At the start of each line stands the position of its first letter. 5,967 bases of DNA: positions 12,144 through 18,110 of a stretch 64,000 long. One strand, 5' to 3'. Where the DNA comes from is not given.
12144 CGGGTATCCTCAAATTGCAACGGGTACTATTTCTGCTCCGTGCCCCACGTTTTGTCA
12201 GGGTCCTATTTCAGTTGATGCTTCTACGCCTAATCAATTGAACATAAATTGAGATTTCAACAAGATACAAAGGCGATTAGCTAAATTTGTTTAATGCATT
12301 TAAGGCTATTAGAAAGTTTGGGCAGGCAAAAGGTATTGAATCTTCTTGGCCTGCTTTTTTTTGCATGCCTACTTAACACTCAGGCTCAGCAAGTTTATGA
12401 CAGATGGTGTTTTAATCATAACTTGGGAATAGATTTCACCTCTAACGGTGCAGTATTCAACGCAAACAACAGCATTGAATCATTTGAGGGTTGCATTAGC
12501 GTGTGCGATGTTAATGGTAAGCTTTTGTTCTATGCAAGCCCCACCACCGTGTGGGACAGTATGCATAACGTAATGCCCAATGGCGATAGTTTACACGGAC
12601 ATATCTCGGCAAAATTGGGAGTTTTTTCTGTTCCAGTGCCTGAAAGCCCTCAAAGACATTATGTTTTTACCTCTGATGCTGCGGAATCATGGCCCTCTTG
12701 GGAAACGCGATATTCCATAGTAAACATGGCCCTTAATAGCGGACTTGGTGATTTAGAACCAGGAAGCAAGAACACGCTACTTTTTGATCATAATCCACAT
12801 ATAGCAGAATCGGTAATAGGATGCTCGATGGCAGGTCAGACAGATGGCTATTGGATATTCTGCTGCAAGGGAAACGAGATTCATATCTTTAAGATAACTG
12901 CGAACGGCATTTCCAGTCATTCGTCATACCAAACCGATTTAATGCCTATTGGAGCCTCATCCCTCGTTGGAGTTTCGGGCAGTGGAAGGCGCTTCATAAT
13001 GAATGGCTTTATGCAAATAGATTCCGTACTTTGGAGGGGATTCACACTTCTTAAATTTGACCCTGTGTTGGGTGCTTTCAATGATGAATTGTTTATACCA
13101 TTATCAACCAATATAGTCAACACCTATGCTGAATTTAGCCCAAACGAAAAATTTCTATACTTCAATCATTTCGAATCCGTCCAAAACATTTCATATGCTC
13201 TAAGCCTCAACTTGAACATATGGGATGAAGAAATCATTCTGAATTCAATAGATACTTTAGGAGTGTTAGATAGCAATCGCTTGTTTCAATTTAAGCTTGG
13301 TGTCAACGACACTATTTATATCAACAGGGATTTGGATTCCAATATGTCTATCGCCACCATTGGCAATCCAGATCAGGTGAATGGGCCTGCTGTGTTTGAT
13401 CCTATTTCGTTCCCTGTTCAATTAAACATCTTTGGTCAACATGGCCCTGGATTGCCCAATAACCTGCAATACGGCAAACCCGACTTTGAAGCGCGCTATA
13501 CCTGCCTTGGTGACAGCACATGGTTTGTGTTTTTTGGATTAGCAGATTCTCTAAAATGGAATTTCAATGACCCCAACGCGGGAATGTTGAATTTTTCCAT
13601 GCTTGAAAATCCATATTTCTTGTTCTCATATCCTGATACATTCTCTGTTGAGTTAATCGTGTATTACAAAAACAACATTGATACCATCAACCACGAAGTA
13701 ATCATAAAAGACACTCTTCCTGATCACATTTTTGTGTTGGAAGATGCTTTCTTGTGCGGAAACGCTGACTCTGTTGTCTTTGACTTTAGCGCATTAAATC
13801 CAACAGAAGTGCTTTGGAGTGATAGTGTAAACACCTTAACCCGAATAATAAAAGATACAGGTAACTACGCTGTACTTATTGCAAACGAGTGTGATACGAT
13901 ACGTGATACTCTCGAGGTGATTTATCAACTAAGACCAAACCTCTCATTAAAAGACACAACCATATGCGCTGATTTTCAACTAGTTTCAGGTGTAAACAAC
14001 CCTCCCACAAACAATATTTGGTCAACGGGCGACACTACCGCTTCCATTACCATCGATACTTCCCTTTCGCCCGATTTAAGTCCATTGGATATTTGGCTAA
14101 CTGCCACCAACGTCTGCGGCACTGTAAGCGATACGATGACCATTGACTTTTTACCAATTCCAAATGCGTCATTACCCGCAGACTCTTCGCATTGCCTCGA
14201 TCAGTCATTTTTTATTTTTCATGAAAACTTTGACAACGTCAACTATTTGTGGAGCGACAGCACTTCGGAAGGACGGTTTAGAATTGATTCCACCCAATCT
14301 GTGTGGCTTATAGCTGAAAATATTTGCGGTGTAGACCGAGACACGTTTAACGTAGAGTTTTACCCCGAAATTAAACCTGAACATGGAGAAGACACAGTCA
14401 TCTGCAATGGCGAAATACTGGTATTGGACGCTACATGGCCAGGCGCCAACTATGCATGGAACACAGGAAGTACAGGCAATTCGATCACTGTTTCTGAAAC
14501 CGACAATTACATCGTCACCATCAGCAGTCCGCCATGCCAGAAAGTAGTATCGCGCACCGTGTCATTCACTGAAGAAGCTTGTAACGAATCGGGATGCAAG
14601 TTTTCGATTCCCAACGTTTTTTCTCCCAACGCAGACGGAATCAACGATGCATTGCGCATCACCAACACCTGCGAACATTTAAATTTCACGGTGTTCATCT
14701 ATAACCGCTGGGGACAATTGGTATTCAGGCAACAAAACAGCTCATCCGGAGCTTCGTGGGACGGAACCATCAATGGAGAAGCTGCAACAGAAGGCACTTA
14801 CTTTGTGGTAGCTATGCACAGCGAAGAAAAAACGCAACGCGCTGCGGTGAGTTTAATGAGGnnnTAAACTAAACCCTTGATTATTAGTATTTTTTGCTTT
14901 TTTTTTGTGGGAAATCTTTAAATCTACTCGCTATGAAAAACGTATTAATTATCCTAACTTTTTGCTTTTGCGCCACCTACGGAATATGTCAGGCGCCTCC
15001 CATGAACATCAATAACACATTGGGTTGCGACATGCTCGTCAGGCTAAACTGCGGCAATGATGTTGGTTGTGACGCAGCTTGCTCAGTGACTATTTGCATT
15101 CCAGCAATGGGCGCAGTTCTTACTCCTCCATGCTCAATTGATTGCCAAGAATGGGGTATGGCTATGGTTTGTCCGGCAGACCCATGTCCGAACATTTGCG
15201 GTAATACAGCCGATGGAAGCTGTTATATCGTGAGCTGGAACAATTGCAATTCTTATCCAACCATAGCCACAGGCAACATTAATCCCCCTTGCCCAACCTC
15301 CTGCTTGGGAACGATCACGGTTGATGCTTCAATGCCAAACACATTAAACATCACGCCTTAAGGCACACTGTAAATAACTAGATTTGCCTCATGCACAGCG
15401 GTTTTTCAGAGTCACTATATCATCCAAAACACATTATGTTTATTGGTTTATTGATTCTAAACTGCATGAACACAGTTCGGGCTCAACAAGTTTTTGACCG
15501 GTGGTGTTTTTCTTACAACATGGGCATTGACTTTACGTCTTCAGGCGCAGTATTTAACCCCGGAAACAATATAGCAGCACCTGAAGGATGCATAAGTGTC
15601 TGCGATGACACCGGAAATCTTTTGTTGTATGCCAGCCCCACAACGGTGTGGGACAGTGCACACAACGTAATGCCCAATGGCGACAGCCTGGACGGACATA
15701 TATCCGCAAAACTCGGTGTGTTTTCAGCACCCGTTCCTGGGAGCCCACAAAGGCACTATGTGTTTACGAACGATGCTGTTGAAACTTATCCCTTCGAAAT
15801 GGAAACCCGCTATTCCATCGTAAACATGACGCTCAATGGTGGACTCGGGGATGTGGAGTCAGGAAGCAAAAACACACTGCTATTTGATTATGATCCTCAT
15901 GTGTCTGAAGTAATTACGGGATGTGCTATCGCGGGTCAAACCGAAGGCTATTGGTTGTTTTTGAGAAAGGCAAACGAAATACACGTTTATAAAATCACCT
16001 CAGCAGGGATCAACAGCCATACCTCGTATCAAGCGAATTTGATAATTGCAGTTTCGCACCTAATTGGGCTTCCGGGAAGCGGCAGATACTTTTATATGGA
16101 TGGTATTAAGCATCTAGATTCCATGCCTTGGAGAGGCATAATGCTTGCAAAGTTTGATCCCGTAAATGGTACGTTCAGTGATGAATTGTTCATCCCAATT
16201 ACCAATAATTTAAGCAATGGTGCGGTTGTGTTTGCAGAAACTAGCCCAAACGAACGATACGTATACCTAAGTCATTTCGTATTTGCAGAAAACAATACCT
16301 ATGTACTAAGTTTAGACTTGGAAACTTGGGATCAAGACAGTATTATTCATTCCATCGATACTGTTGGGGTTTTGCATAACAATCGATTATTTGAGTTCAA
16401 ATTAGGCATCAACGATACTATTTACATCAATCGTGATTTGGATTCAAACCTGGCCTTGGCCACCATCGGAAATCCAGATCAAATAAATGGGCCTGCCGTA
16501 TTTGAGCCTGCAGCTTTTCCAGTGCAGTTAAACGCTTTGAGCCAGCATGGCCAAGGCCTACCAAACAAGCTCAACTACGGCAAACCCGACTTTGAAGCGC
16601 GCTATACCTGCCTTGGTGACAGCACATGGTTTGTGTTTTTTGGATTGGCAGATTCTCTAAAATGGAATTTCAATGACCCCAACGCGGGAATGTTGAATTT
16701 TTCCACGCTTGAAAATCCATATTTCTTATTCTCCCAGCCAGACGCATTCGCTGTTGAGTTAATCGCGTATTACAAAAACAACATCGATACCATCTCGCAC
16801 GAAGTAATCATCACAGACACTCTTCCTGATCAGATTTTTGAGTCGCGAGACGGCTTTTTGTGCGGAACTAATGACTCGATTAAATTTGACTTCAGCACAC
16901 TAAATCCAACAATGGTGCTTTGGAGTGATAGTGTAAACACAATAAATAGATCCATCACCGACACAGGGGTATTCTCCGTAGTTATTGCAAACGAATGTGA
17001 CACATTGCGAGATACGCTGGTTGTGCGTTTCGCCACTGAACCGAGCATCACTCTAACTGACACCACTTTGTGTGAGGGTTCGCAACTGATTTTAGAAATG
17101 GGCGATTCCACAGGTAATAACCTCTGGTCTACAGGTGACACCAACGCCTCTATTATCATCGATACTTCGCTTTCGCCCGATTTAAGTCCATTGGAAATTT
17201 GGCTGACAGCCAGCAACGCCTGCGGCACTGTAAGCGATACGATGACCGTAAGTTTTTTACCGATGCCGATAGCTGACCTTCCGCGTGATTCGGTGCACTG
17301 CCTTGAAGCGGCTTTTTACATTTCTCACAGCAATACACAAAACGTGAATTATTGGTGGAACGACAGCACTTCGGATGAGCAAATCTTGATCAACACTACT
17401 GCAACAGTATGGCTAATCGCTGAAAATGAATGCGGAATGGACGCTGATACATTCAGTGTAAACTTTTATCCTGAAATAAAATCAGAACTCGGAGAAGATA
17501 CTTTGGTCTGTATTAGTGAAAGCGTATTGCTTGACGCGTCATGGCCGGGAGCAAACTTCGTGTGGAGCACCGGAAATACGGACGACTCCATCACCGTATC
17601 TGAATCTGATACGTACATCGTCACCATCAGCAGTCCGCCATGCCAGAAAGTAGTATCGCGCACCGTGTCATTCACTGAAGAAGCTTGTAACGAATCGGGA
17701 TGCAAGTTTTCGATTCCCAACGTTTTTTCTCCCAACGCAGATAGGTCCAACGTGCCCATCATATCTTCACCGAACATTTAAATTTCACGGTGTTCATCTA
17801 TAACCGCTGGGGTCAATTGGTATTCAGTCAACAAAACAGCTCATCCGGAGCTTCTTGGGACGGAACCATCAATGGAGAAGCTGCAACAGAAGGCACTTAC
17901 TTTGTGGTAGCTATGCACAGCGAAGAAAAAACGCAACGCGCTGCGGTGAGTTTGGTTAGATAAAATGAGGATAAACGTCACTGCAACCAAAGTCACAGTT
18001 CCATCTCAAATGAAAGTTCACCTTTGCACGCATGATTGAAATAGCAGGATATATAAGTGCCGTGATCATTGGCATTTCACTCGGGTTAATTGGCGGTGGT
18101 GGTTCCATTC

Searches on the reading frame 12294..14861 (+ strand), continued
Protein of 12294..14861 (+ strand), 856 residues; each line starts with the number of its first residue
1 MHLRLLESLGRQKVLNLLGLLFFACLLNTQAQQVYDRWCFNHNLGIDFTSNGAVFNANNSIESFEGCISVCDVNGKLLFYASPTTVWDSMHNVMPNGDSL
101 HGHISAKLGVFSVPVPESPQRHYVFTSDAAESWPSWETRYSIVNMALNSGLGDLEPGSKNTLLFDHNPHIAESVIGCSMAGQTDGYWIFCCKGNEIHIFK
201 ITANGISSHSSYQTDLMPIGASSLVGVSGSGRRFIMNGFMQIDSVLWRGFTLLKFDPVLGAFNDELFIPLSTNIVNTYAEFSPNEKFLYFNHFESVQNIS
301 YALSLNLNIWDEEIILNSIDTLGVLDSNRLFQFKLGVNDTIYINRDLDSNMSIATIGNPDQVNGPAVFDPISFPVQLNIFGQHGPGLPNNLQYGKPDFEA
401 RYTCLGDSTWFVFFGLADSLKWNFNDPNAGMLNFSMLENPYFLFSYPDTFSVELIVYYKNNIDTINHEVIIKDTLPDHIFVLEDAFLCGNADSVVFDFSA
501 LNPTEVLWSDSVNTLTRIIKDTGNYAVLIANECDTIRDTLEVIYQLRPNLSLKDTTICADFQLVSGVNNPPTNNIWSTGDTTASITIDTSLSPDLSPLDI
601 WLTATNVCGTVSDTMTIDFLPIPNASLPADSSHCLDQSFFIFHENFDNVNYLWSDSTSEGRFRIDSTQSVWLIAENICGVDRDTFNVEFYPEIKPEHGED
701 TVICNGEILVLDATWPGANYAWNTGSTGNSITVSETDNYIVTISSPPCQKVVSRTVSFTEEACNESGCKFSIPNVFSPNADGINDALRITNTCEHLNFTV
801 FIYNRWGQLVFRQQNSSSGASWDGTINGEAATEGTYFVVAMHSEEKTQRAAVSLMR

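Call 86: search_solved_structures(query=A6, max_evalue=1)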
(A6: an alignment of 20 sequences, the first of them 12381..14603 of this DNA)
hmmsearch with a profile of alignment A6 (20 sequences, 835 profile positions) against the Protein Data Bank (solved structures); distinct sequences matched with E-value up to 1: 24.
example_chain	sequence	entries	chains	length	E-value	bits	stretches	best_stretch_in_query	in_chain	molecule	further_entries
9flp_A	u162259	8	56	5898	3.6e-216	722.9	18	443-819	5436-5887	The grappling hook protein A in the bacterium Aureispira sp. CCB-QB1 | The grappling hook protein A (GhpA) in the bacterium Aureispira sp. CCB-QB1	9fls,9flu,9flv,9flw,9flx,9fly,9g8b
1l0q_A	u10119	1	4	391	1.1e-13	53.1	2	190-462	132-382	Surface layer protein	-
9lqj_A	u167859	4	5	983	5.9e-12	47.3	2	407-463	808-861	Collagenase ColH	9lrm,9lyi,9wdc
9lrk_A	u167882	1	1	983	5.9e-12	47.3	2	407-463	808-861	Collagenase ColH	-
3scy_A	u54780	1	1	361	1.3e-06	29.7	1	180-256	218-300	Hypothetical bacterial 6-phosphogluconolactonase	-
4jgu_A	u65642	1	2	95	2.4e-06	28.8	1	407-462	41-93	ColH protein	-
2c26_A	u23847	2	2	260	5.7e-06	27.5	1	397-466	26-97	ENDOGLUCANASE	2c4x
4u6t_A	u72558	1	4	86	1.3e-05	26.4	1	407-456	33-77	ColH protein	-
4u7k_A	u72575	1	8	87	1.3e-05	26.3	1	407-456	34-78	ColH protein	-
4l9d_A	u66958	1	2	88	3.3e-05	25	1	406-463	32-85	Protease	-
2kzw_A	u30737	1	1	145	3.5e-05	24.9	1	399-464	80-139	Uncharacterized protein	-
4jrw_A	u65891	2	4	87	4.4e-05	24.6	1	407-463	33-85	Collagenase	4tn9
2y72_A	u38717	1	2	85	4.9e-05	24.4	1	407-462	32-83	COLLAGENASE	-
4aqo_A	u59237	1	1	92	6.2e-05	24.1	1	407-462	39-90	COLLAGENASE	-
4qrj_A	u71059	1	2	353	7.4e-05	23.8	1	211-286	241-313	putative 6-phosphogluconolactonase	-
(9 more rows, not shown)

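Call 92: search_protein_families(library=padloc, proteins=[window:12294-14861:+], max_evalue=1)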
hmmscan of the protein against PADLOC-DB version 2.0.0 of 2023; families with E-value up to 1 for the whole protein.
window:12294-14861:+ (856 aa): 0 families

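Call 93: search_protein_families(library=phrogs, proteins=[window:12294-14861:+], max_evalue=1)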
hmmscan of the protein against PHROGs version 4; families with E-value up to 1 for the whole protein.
window:12294-14861:+ (856 aa): 0 families

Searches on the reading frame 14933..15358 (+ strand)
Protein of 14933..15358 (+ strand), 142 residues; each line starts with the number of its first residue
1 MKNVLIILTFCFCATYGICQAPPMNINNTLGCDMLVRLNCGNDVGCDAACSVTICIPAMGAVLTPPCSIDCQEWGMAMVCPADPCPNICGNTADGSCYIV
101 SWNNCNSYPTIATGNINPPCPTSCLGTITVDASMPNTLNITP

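Call 5: search_protein_families(library=pfam, proteins=[window:14933-15358:+], max_evalue=1)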
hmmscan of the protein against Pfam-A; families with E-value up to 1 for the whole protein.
window:14933-15358:+ (142 aa): 0 families

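Call 6: search_protein_families(library=ncbifam, proteins=[window:14933-15358:+], max_evalue=1)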
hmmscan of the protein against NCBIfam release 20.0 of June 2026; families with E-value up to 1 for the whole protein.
window:14933-15358:+ (142 aa): 0 families

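Call 89: find_related_loci(query=window:14990-15358:+, collection=metagenome_contigs, flank=8000)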
Query window:14990-15358:+ (123 aa) in metagenome_contigs; peptide patterns used: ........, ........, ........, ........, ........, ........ (x = any residue, [..] = any of these).
55 stretches matched a pattern, but none encodes a relative of the query by tblastn (E <= 1e-3).

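Call 92: search_protein_families(library=padloc, proteins=[window:14933-15358:+], max_evalue=1)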
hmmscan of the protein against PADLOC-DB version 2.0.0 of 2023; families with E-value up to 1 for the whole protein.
window:14933-15358:+ (142 aa): 0 families

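Call 93: search_protein_families(library=phrogs, proteins=[window:14933-15358:+], max_evalue=1)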
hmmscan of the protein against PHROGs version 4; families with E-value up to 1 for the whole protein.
window:14933-15358:+ (142 aa): 0 families

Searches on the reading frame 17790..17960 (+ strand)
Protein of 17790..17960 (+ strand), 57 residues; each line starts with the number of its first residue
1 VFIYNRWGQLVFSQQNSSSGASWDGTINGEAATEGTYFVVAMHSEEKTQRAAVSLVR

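Call 5: search_protein_families(library=pfam, proteins=[window:17790-17960:+], max_evalue=1)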
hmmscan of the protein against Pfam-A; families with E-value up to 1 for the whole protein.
window:17790-17960:+ (57 aa): 4 families
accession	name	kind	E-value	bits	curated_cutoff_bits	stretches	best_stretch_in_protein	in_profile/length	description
PF13585.12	CHU_C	-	1.3e-10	41.7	27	1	3-49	33-80/86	CHU_C Type IX secretion signal domain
PF18962.6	Por_Secre_tail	-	0.0041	17.8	27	1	3-49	26-70/75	Secretion system C-terminal sorting domain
PF13860.13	FlgD_ig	-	0.035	14.5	27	1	3-41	29-73/79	FlgD Ig-like domain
PF21198.3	ASH2L-like_WH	-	0.2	12.4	25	1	2-56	39-92/104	Set1/Ash2 histone methyltransferase complex subunit ASH2-like, WH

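Call 6: search_protein_families(library=ncbifam, proteins=[window:17790-17960:+], max_evalue=1)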
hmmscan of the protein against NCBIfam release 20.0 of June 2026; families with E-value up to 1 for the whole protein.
window:17790-17960:+ (57 aa): 3 families
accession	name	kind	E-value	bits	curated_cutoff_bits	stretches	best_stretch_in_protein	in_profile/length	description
TIGR04131.1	Bac_Flav_CTERM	domain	6.3e-08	32.7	35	1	2-57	32-85/85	T9SS type B sorting domain-containing protein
TIGR04183.1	Por_Secre_tail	domain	0.0086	16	23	1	3-46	25-63/72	T9SS type A sorting domain-containing protein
NF033708.1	T9SS_Cterm_ChiA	domain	0.085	12.8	40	1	2-41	5-41/55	T9SS sorting signal type C domain-containing protein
